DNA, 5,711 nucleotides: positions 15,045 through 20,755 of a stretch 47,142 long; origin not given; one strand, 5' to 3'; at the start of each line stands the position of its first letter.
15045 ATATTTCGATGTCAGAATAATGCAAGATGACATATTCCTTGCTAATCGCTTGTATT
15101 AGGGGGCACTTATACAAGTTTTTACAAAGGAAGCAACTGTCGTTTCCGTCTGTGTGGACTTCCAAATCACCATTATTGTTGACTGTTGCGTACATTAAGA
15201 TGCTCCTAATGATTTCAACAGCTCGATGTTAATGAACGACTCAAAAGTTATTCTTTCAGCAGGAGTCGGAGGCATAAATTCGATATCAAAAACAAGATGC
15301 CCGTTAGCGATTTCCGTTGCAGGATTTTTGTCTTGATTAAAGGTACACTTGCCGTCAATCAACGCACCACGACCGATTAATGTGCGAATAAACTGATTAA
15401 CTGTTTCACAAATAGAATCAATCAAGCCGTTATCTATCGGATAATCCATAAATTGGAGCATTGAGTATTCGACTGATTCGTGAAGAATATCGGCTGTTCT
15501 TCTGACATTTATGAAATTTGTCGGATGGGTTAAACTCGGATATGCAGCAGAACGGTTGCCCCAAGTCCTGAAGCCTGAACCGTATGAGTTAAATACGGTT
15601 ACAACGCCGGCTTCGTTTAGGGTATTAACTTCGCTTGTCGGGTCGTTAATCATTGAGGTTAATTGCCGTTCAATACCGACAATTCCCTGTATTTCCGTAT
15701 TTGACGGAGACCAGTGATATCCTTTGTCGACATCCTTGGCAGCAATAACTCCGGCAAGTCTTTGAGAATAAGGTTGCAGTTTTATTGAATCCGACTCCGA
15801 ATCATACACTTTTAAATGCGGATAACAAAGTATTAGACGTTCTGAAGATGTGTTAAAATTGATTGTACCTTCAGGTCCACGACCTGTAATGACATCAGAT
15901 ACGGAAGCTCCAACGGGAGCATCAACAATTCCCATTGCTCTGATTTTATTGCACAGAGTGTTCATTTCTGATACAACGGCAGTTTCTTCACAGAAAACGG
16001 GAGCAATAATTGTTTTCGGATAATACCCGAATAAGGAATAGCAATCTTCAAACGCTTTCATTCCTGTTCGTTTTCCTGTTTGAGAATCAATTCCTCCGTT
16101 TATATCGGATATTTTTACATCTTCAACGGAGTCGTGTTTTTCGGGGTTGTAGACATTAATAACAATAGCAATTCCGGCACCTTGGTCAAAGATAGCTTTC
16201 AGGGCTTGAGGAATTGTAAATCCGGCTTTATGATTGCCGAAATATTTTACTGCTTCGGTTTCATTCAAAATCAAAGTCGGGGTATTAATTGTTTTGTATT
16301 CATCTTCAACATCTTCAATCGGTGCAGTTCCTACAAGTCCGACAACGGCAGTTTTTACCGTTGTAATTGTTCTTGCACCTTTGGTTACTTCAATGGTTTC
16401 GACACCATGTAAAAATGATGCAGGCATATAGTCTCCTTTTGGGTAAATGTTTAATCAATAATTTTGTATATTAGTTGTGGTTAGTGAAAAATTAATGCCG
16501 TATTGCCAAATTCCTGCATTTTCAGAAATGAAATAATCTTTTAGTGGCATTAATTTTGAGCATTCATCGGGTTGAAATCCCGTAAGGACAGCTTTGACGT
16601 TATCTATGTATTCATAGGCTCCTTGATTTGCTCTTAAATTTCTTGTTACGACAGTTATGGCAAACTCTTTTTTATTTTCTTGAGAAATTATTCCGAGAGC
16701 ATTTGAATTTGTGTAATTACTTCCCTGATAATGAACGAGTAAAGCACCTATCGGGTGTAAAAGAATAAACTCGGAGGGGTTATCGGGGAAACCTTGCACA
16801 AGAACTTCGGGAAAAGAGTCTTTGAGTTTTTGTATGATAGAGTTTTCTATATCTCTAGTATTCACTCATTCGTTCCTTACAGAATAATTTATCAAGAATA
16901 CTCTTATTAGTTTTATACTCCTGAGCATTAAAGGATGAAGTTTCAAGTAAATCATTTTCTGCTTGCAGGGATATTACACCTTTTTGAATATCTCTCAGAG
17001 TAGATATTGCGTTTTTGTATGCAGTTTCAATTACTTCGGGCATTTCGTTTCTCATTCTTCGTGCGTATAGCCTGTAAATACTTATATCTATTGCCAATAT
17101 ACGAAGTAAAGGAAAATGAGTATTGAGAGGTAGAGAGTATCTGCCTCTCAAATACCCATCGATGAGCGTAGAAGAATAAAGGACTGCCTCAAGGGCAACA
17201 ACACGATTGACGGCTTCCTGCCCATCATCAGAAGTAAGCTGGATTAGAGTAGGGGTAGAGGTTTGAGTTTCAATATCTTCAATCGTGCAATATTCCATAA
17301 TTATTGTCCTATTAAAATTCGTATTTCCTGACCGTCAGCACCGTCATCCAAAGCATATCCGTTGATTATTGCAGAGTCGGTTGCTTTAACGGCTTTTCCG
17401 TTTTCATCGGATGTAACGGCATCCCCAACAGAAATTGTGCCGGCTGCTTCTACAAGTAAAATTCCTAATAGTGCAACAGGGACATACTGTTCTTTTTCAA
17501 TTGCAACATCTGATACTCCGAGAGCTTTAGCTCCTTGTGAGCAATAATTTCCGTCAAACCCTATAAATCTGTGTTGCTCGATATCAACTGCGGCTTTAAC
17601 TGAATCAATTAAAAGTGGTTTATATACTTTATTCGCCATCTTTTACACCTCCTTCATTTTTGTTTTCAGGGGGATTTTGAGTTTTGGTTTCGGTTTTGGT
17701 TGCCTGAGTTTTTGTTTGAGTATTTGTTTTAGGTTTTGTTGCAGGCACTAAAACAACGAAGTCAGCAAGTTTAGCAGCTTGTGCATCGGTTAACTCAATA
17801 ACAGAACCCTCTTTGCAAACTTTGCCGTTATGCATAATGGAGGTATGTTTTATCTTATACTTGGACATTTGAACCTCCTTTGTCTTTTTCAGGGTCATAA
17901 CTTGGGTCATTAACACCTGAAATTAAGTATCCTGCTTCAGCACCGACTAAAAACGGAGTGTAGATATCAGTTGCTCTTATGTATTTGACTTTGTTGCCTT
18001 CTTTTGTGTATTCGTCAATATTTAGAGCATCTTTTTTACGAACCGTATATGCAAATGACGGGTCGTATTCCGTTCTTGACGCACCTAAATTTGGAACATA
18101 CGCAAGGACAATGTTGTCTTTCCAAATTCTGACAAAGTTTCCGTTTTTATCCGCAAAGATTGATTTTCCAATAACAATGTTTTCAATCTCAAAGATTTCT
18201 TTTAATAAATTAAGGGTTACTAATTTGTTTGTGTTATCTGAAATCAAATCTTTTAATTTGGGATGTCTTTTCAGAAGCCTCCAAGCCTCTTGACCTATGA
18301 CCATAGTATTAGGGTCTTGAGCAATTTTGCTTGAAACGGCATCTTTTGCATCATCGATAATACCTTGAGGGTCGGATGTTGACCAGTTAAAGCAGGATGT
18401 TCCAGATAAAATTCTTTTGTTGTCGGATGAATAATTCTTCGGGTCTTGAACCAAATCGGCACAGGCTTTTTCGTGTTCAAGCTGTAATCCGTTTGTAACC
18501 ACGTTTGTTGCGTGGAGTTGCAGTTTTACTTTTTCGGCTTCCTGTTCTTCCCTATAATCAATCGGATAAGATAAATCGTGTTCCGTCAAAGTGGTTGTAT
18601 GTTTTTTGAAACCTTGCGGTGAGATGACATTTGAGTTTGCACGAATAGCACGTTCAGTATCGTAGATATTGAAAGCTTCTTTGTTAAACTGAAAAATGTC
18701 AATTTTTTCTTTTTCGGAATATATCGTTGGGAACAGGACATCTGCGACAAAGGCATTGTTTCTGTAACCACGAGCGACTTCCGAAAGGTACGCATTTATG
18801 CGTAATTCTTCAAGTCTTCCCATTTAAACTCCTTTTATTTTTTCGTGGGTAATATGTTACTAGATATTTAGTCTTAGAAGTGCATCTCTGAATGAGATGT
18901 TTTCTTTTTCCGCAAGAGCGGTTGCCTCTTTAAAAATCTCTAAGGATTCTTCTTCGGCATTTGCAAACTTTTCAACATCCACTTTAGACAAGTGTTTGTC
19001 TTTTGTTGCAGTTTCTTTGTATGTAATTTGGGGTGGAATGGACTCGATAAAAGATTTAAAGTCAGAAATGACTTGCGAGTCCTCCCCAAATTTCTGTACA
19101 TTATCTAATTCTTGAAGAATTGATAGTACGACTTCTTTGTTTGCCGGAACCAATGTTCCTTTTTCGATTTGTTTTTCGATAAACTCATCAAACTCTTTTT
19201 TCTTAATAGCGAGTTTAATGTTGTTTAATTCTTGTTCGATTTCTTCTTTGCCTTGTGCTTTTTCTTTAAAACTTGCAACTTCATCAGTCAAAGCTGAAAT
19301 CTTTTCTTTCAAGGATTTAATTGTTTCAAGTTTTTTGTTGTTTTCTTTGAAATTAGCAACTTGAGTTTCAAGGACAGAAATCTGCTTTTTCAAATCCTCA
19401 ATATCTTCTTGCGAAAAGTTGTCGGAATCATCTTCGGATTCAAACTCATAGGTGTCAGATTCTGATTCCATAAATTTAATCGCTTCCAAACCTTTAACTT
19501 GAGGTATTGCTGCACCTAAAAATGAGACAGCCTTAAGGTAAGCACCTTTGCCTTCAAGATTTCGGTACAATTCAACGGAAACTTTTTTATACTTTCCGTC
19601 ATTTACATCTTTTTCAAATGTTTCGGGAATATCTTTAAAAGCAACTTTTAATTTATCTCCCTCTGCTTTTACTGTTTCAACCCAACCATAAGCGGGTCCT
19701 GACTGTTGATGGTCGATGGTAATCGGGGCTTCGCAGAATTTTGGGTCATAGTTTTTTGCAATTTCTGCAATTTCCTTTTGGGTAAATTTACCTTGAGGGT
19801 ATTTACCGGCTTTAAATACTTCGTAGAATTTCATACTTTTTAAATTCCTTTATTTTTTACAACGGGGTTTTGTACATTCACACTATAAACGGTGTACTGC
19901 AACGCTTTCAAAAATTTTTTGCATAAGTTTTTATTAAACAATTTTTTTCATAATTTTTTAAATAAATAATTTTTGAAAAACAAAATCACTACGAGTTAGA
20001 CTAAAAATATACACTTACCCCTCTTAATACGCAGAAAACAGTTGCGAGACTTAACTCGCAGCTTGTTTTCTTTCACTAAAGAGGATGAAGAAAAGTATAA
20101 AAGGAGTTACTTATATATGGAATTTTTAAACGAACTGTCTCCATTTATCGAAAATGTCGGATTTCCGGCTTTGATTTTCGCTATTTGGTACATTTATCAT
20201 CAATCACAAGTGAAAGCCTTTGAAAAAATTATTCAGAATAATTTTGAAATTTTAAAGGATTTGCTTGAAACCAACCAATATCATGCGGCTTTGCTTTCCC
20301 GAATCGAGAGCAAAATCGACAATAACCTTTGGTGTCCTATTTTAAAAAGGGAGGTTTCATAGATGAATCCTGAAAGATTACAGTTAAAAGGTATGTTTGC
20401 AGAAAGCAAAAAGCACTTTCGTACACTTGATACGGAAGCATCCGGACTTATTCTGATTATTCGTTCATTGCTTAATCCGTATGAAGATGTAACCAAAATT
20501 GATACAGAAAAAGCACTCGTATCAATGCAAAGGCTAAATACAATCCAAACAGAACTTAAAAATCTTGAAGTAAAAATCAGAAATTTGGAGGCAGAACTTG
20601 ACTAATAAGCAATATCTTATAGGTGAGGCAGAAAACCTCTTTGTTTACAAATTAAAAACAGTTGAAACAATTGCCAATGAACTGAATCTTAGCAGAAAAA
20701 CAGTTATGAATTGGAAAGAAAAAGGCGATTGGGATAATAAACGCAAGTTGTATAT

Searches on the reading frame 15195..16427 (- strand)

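Call 36: search_protein_families(library=pfam, proteins=[window:15195-16427:-], max_evalue=1)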
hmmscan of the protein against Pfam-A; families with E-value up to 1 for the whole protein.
window:15195-16427:- (410 aa): 3 families
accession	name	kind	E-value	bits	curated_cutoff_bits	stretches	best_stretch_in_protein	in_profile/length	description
PF04984.19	Phage_sheath_1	-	5.3e-25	88.6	31.4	1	118-293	1-167/168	Phage tail sheath protein subtilisin-like domain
PF17482.7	Phage_sheath_1C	-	2e-11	44.3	26.9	1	303-397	6-101/104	Phage tail sheath C-terminal domain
PF22671.1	Gp18_domIII_N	-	0.16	12.8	27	1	29-92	4-58/58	Tail sheath protein Gp18 domain III N-terminal region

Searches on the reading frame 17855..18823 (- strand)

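Call 36: search_protein_families(library=pfam, proteins=[window:17855-18823:-], max_evalue=1)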
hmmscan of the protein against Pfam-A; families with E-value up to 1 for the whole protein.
window:17855-18823:- (322 aa): 1 family
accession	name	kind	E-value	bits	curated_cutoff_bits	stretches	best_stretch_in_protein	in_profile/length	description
PF03864.22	Phage_cap_E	-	2.2e-09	37.2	22.9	1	147-264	164-289/329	Phage major capsid protein E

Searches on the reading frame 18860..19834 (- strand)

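Call 36: search_protein_families(library=pfam, proteins=[window:18860-19834:-], max_evalue=1)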
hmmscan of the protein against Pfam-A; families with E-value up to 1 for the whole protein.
window:18860-19834:- (324 aa): 13 families
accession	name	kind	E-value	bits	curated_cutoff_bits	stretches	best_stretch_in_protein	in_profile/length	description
PF10123.14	Mu-like_Pro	-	1.1e-06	28.9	25.2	1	40-295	47-312/330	Mu-like prophage I protein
PF05531.17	NPV_P10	-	0.0013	19.6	29.8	1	143-194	11-59/75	Nucleopolyhedrovirus P10 protein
PF14282.11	FlxA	-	0.014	15.9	26.3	1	134-167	8-41/101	FlxA-like protein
PF12325.13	TMF_TATA_bd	-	0.021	15.4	29.1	1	139-207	8-77/115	TATA element modulatory factor 1 TATA binding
PF01166.23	TSC22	-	0.023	15.3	30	1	142-170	13-41/57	TSC-22/dip/bun family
PF05929.16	Phage_GPO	-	0.063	13.3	33.6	1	17-58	18-65/268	Phage capsid scaffolding protein (GPO) serine peptidase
PF06005.17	ZapB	-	0.18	12.8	31.5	0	167-205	15-53/71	Cell division protein ZapB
PF19745.5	FUT8_N_cat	-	0.26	10.4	27.6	1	141-252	48-160/499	Alpha-(1,6)-fucosyltransferase N- and catalytic domains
PF04102.17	SlyX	-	0.46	11.6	30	0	142-167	30-55/67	SlyX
PF00170.26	bZIP_1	-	0.53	10.9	27.6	1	149-186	25-63/64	bZIP transcription factor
PF08653.15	DASH_Dam1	-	0.76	10.1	26.6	0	175-205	1-31/56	DASH complex subunit Dam1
PF20503.3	DUF6730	-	0.87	11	27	1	176-224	5-53/82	Family of unknown function (DUF6730)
PF15456.11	Uds1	-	0.97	10.1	28.8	1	141-206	19-87/123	Up-regulated During Septation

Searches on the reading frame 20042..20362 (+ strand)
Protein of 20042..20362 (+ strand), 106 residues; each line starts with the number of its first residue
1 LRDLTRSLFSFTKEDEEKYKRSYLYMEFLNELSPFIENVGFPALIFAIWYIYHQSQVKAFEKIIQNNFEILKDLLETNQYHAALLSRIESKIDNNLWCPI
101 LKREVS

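Call 35: search_protein_families(library=phrogs, proteins=[window:20042-20362:+], max_evalue=0.01)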
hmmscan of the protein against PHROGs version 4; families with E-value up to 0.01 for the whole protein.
window:20042-20362:+ (106 aa): 3 families
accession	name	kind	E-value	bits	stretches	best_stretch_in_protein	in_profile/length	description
phrog_23321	-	unknown function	2.9e-52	175.9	1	26-106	1-81/81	-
phrog_4898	-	lysis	0.00051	21.3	1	30-95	2-54/62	holin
phrog_35686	-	unknown function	0.007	17.3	0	59-91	18-50/163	-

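Call 36: search_protein_families(library=pfam, proteins=[window:20042-20362:+], max_evalue=1)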
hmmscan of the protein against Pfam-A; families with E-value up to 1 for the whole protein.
window:20042-20362:+ (106 aa): 2 families
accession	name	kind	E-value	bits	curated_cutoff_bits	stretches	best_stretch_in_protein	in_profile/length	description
PF12841.12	YvrJ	-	0.0095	15.9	29.5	0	36-45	2-11/36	YvrJ protein family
PF17027.11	Bromo_TP_like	-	0.12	13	21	1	58-97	14-51/119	Histone-fold protein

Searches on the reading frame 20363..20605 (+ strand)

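Call 35: search_protein_families(library=phrogs, proteins=[window:20363-20605:+], max_evalue=0.01)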
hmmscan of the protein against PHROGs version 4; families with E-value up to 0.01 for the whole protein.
window:20363-20605:+ (80 aa): 1 family
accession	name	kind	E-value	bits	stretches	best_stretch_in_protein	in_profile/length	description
phrog_23145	-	unknown function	1.1e-37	128.9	1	1-80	1-80/80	-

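Call 36: search_protein_families(library=pfam, proteins=[window:20363-20605:+], max_evalue=1)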
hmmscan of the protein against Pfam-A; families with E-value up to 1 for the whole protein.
window:20363-20605:+ (80 aa): 1 family
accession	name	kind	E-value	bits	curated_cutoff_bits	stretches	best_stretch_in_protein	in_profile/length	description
PF05377.16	FlaC_arch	-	0.047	14.5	27.8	0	57-79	1-23/55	Flagella accessory protein C (FlaC)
